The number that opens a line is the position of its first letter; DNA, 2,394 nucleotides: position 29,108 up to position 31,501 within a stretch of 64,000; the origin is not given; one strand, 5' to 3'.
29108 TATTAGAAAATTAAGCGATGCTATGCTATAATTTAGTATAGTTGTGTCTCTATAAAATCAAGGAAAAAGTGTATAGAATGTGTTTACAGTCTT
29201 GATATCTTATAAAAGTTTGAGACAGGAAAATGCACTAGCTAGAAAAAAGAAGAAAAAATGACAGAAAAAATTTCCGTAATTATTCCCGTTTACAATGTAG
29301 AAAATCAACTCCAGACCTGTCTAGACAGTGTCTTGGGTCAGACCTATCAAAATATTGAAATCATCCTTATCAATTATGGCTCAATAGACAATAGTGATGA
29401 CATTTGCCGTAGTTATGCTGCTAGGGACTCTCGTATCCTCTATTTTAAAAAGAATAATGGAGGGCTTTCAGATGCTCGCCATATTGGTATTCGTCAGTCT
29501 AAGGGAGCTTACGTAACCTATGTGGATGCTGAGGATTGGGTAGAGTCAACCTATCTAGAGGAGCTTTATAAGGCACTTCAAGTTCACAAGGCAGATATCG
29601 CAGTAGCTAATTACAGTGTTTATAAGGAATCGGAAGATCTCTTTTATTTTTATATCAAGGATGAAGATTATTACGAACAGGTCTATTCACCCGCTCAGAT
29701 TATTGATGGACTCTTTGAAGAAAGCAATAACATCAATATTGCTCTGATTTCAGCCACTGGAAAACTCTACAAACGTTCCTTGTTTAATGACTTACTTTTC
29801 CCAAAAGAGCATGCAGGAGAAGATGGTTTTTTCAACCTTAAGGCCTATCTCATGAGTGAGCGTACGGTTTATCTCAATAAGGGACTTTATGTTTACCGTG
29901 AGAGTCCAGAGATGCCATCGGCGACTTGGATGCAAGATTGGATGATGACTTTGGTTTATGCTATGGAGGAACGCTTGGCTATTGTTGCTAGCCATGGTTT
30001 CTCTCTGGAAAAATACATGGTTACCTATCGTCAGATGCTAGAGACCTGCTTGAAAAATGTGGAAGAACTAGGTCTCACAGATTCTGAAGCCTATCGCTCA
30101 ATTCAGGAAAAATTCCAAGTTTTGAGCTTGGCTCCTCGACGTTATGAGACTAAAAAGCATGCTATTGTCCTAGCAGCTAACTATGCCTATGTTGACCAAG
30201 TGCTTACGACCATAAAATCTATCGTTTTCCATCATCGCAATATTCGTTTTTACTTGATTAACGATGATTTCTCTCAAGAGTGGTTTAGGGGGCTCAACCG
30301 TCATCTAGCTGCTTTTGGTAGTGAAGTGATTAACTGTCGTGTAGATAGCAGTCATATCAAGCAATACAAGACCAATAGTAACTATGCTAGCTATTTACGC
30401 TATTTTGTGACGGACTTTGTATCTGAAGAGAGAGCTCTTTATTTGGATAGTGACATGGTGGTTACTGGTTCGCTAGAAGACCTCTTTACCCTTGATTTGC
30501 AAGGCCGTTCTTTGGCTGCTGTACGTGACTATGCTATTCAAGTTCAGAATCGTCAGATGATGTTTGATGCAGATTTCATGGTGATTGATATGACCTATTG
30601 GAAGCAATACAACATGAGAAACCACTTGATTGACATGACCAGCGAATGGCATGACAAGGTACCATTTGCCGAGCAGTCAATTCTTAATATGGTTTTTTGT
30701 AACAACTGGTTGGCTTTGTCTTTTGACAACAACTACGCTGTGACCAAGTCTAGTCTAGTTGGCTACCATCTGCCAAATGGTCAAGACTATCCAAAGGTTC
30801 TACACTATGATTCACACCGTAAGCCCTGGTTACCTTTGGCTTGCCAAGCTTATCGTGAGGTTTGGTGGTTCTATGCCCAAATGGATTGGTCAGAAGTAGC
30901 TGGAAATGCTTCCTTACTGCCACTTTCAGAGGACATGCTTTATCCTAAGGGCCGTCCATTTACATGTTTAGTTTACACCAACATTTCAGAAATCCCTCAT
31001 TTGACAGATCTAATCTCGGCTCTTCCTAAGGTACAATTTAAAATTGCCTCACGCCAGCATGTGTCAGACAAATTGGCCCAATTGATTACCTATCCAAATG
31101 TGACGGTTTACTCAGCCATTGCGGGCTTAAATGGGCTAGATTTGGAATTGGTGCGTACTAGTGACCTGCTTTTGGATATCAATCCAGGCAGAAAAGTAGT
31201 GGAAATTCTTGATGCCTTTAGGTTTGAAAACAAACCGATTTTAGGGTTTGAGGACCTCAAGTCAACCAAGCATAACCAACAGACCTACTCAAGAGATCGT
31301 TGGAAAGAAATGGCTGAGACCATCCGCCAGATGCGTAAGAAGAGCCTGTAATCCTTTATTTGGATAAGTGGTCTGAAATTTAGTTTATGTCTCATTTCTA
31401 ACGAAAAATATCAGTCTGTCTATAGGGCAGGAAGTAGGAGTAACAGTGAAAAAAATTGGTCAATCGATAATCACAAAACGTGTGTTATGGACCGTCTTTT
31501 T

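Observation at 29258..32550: Deletion scar of an accessory-Sec / serine-rich-repeat-adhesin locus: Gly-like glycosyltransferase kept, secY2 broken and joined out of frame to an orphan LPXTG sorting signal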

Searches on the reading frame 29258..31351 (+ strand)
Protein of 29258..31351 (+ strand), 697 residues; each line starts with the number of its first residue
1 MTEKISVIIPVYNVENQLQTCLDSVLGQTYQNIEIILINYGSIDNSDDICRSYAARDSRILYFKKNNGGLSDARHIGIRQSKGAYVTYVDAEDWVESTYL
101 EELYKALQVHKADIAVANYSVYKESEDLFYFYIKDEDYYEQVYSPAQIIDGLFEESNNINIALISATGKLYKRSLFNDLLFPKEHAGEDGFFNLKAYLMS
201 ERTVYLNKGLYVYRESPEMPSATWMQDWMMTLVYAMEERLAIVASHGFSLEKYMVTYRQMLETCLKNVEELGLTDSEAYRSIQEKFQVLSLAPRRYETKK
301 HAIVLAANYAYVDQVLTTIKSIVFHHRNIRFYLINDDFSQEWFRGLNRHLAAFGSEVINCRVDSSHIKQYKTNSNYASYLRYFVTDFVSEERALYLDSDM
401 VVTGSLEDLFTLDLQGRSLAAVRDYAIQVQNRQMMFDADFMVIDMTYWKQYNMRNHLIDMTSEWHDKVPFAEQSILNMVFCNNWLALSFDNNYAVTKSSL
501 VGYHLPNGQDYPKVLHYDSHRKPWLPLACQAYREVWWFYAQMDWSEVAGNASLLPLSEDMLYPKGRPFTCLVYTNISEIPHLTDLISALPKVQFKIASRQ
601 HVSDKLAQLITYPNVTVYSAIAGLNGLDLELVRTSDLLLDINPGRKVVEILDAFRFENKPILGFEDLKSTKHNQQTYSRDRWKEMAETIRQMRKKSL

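Call 3: search_protein_families(library=pfam, proteins=[window:29258-31351:+], max_evalue=0.01)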
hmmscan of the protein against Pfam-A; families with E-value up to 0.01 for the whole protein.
window:29258-31351:+ (697 aa): 5 families
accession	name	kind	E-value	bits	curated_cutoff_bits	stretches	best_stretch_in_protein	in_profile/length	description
PF01501.26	Glyco_transf_8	-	4.5e-33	115.3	24.3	1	303-525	2-250/253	Glycosyl transferase family 8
PF00535.33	Glycos_transf_2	-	2.8e-32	112.4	23.3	1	6-179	1-167/168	Glycosyl transferase family 2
PF13641.12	Glyco_tranf_2_3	-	4.5e-09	37.1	27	1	5-222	3-219/230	Glycosyltransferase like family 2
PF10111.15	Glyco_tranf_2_2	-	8.3e-08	32.5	27.3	1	6-123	1-128/276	Glycosyltransferase like family 2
PF18404.7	Glyco_transf_24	-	0.0041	17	25.7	1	308-451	9-151/268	Glucosyltransferase 24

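Call 4: search_protein_families(library=ncbifam, proteins=[window:29258-31351:+], max_evalue=0.01)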
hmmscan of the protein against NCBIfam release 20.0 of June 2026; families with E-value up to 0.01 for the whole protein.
window:29258-31351:+ (697 aa): 20 families
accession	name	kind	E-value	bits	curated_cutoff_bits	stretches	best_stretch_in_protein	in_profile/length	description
NF007482.0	PRK10073.1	equivalog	3e-28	98.8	423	1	2-121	5-124/334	glycosyltransferase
NF047683.1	TeichurnBiosyTuaG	equivalog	1.7e-20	73.7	400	1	3-125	6-129/252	teichuronic acid biosynthesis protein TuaG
TIGR02919.1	TIGR02919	equivalog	2.3e-15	56.2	338.3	1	571-684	286-394/438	accessory Sec system glycosylation chaperone GtfB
TIGR03937.1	PgaC_IcaA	equivalog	8.2e-15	54.7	422.3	1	3-110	45-153/407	poly-beta-1,6-N-acetyl-D-glucosamine synthase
NF050050.1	ProtGlycPglI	equivalog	1.1e-14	54.6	500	1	4-107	3-108/306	GalNAc(5)-diNAcBac-PP-undecaprenol beta-1,3-glucosyltransferase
NF041394.1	GtaseAglG_Halo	equivalog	5.9e-14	52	440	1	4-117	2-116/304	glucosyl-dolichyl phosphate glucuronosyltransferase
NF011718.0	PRK15171.1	equivalog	1.2e-12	47.7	461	1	318-527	45-275/337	lipopolysaccharide 3-alpha-galactosyltransferase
TIGR03111.1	glyc2_xrt_Gpos1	hypoth_equivalog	1.2e-12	47.4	363.95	1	4-193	50-245/439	TIGR03111 family XrtG-associated glycosyltransferase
NF041875.1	EPS_EpsD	equivalog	1.5e-12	47.6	370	1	5-125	1-122/325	exopolysaccharide biosynthesis glycosyltransferase EpsD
NF038299.1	EPS_HpsN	equivalog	8.5e-12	44.7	425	1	4-116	2-114/317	hormogonium polysaccharide biosynthesis glycosyltransferase HpsN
NF053739.1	GlytfEpsEBac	equivalog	1.7e-11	43.6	450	1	4-111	2-111/265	glycosyltransferase EpsE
NF038302.1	EPS_HpsE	equivalog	4.8e-11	42.2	300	1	5-111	3-115/307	hormogonium polysaccharide biosynthesis glycosyltransferase HpsE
TIGR03965.1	mycofact_glyco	equivalog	1.1e-08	34.5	280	1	3-108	74-180/467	mycofactocin biosynthesis glycosyltransferase MftF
TIGR04283.1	glyco_like_mftF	equivalog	7e-08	32.3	182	1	5-121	1-111/221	TIGR04283 family arsenosugar biosynthesis glycosyltransferase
TIGR04242.1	nodulat_NodC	equivalog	3.6e-07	29.5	550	1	4-109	49-158/395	chitooligosaccharide synthase NodC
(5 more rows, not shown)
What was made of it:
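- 29258..31351 (+): Intact 697-aa two-domain glycosyltransferase. It has an N-terminal GT2 domain (DAED motif), a central GT8 domain (DSD motif) and a C-terminal GtfB/Gtf2-like region. It is the first gene of the aSec locus in relatives. Pfam, call 3; NCBIfam GtfB-like match over residues 571-684, call 4.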

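Call 43: search_solved_structures(query=window:29258-31351:+, max_evalue=0.001)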
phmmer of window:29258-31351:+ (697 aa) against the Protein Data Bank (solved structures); distinct sequences matched with E-value up to 0.001: 25.
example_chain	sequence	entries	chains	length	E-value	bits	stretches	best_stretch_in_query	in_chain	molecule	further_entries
5gvv_A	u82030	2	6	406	2.1e-60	208.2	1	299-675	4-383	Glycosyl transferase family 8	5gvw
5hea_A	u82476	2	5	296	5.2e-57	196.9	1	3-285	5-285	Putative glycosyltransferase (GalT1)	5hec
3bcv_A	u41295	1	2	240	5.8e-20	74.5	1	3-117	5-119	Putative glycosyltransferase protein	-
2z87_A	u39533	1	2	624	1.7e-15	59.7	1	5-101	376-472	Chondroitin synthase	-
2z86_A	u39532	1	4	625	1.8e-15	59.7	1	5-101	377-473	Chondroitin synthase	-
5tze_C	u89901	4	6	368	3.2e-14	55.5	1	4-116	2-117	Glycosyl transferase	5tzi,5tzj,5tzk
5tz8_A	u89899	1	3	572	1.9e-13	53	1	4-222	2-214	Glycosyl transferase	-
6p61_A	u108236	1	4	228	1.6e-12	49.9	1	4-128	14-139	Glycosyltransferase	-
6h1j_A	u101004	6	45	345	2e-12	49.6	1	3-123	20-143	Probable ss-1,3-N-acetylglucosaminyltransferase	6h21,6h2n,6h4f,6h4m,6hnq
8viw_A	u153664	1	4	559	5e-10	41.7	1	5-117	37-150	Heparosan synthase B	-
8vh7_A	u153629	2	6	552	5.1e-10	41.7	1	5-117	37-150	Heparosan synthase B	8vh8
5e9u_B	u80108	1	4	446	5.3e-09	38.3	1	570-672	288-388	Glycosyltransferase-stabilizing protein Gtf2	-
5e9t_B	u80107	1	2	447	5.3e-09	38.3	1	570-672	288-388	Glycosyltransferase-stabilizing protein Gtf2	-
3l7m_A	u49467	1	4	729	3.7e-07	32.2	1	3-98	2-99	Teichoic acid biosynthesis protein F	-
3l7j_A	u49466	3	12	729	3.7e-07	32.2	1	3-98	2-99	Teichoic acid biosynthesis protein F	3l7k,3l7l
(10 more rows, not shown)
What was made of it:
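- On SRR-glycan elongating glycosyltransferase (GlyE / dGT1-GalT1 type): 5gvv at 2e-60 and 5hea at 5e-57 (call 43).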
